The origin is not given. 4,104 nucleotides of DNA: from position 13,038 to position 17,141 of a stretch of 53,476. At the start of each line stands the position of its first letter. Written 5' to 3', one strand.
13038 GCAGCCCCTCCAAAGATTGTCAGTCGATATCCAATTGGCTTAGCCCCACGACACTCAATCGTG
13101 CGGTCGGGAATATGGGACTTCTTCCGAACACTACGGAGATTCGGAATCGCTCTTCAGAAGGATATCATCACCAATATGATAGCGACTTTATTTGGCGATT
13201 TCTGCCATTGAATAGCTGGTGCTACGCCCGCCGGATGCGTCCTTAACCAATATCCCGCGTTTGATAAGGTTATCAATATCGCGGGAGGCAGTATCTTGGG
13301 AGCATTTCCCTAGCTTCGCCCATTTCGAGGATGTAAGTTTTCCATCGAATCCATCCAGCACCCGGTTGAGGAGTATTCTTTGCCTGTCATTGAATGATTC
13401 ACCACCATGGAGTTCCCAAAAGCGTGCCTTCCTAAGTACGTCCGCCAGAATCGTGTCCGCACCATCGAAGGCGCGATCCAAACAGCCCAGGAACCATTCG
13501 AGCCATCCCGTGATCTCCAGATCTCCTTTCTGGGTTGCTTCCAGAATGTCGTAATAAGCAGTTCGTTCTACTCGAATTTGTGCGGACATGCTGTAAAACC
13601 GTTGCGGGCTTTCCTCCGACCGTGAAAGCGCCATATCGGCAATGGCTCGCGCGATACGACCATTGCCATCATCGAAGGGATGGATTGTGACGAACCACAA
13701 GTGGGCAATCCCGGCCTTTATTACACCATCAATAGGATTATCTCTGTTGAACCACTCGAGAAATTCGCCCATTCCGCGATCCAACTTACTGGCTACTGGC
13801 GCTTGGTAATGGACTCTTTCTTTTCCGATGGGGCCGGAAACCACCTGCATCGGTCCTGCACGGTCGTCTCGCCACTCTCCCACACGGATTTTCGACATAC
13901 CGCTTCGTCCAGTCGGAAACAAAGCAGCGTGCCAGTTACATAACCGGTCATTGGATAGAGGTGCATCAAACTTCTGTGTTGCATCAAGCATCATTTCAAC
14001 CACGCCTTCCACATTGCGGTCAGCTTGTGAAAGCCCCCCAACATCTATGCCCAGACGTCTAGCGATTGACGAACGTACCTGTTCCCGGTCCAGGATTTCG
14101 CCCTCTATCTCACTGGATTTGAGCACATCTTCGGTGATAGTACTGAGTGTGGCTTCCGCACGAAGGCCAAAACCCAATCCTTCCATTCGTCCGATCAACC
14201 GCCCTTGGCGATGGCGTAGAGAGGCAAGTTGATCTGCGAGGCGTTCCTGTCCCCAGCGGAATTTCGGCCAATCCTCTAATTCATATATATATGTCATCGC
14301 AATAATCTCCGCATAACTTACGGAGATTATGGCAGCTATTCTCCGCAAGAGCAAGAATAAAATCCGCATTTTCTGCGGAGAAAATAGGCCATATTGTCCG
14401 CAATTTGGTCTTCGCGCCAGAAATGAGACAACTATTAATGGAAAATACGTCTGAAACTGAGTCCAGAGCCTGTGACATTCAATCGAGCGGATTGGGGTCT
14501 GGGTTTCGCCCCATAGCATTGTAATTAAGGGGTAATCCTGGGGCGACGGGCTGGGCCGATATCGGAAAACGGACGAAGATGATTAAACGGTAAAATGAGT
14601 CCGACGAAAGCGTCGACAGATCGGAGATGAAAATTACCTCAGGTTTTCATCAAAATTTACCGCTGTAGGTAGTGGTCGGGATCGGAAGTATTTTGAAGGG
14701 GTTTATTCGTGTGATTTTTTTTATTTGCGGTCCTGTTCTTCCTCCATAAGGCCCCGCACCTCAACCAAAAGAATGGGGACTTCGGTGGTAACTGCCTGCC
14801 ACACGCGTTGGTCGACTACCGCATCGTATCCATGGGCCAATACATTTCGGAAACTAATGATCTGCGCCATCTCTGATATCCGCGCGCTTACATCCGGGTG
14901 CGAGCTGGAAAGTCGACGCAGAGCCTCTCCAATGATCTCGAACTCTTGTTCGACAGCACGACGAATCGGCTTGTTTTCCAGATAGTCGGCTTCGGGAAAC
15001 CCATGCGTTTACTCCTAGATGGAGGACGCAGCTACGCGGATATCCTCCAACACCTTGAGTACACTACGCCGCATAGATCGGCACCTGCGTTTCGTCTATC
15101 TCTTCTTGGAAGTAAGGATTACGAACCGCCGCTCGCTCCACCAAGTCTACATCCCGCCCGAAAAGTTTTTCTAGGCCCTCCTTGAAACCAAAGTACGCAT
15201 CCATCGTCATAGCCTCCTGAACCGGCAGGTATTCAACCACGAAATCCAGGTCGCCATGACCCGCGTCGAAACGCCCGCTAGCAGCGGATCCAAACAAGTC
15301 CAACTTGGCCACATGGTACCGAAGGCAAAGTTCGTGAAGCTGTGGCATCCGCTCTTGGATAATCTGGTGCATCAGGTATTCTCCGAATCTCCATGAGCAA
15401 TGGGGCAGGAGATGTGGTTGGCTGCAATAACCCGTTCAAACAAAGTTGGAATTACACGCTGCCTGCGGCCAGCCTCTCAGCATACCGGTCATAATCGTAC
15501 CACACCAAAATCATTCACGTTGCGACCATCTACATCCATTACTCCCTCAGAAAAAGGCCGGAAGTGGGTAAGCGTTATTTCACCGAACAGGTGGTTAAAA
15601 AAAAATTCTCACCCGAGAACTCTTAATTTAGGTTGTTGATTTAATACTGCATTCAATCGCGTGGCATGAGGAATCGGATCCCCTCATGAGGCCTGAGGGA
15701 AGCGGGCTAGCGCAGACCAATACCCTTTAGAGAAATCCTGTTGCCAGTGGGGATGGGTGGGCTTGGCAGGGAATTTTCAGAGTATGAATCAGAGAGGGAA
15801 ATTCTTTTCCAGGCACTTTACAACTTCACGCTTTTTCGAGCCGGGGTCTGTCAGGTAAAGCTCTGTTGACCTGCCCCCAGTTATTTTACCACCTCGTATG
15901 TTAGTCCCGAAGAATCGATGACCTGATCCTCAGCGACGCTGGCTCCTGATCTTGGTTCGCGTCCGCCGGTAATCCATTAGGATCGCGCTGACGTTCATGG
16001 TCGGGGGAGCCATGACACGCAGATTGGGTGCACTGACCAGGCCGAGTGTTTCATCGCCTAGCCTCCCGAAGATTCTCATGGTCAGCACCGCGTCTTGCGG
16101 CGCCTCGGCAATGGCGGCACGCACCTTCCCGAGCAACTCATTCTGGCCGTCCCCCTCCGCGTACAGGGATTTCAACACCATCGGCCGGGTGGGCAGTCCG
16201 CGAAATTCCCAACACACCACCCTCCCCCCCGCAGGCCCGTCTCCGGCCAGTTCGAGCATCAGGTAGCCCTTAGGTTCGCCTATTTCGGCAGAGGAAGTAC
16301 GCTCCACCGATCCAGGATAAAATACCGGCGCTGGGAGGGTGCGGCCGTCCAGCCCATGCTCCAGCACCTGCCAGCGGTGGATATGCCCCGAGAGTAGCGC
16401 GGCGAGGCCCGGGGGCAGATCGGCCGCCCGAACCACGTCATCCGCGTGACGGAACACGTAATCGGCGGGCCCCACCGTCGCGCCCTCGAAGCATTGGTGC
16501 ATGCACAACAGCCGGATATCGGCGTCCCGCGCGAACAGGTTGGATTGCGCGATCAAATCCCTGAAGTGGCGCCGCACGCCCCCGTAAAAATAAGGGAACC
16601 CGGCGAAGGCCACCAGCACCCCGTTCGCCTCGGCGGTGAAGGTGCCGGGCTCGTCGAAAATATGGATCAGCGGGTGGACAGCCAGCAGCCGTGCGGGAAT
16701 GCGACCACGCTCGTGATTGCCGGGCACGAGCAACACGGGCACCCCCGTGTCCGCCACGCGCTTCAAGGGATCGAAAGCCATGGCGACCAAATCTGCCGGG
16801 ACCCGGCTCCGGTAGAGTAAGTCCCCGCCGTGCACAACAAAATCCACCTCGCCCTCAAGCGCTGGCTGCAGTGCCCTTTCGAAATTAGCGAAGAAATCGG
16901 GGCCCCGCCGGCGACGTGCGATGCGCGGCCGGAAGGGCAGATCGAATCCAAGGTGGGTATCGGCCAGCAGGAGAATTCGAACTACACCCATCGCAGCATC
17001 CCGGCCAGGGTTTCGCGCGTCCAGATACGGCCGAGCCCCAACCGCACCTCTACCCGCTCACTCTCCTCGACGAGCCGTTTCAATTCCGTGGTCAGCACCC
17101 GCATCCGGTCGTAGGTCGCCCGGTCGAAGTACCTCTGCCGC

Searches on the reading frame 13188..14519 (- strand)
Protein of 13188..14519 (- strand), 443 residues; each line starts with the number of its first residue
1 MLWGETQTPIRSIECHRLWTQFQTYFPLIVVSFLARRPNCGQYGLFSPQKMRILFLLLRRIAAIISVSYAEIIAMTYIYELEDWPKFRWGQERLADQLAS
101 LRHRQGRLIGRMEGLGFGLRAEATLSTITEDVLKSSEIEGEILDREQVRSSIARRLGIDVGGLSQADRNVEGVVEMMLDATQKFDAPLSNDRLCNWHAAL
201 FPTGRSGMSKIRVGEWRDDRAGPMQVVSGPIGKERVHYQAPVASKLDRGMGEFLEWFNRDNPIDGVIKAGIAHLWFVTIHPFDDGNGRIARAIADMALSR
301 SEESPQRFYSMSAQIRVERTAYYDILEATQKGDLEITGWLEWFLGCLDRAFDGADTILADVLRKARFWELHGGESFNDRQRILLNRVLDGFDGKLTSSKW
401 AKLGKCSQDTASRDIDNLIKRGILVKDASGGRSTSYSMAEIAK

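Call 18: search_protein_families(library=pfam, proteins=[window:13188-14519:-], max_evalue=0.001)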
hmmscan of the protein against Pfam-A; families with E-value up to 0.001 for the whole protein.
window:13188-14519:- (443 aa): 2 families
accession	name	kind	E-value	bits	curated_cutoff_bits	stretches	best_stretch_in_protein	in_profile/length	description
PF13776.11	DUF4172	-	4.8e-33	113.7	25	1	77-158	1-82/82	Domain of unknown function (DUF4172)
PF02661.23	Fic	-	3.5e-16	60.3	24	1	187-298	1-93/93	Fic/DOC family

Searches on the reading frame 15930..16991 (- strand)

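Call 18: search_protein_families(library=pfam, proteins=[window:15930-16991:-], max_evalue=0.001)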
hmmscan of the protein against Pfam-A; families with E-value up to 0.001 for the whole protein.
window:15930-16991:- (353 aa): 2 families
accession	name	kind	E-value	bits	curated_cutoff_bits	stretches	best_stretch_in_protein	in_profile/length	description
PF00149.33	Metallophos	-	6.7e-15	56.5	21.5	1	5-206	2-190/191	Calcineurin-like phosphoesterase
PF12850.12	Metallophos_2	-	4.4e-06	27.2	27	1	5-248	2-151/154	Calcineurin-like phosphoesterase superfamily domain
